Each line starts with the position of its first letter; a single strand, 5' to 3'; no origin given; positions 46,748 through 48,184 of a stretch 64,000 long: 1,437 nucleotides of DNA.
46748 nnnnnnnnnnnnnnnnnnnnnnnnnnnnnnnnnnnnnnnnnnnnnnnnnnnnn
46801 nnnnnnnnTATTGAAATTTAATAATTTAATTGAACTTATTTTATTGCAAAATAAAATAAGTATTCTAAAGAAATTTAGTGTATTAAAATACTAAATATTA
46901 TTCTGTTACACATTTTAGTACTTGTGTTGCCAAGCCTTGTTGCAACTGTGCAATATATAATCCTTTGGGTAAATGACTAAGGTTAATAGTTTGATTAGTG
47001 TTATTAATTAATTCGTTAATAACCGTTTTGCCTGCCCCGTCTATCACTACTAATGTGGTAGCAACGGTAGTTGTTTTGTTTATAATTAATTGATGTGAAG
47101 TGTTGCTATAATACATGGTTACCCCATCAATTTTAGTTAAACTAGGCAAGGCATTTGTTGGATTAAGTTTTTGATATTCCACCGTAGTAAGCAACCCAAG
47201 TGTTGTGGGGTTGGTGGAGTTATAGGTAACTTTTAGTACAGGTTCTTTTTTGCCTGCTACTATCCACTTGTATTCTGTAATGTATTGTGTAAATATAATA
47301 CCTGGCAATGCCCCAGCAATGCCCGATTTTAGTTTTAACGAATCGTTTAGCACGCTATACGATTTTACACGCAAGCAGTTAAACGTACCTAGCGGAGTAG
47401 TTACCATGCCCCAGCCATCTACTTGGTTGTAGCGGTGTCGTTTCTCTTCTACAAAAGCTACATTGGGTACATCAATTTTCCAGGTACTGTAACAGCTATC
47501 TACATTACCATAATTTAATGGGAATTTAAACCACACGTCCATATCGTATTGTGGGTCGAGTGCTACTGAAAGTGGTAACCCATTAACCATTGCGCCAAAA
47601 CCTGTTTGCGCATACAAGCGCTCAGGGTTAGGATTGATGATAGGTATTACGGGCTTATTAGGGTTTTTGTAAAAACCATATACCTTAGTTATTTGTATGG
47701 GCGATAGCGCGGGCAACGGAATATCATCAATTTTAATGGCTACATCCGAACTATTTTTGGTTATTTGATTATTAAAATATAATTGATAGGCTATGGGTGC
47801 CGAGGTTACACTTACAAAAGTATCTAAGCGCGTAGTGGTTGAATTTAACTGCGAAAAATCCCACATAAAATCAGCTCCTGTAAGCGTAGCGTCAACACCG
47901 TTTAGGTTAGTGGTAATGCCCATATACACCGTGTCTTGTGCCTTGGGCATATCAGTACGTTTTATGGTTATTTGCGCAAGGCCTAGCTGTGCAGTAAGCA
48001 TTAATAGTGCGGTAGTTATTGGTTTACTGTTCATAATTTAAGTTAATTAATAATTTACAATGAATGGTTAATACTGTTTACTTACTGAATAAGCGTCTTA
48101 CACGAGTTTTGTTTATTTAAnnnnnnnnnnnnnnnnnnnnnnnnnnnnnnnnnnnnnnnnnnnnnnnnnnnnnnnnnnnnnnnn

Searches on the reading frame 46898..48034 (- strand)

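Call 28: search_protein_families(library=pfam, proteins=[window:46898-48034:-], max_evalue=0.01)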
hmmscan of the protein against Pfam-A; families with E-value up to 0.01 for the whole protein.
window:46898-48034:- (378 aa): 1 family
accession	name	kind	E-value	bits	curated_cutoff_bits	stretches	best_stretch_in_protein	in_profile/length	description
PF18962.6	Por_Secre_tail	-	2.6e-07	31.3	27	1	315-373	9-71/75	Secretion system C-terminal sorting domain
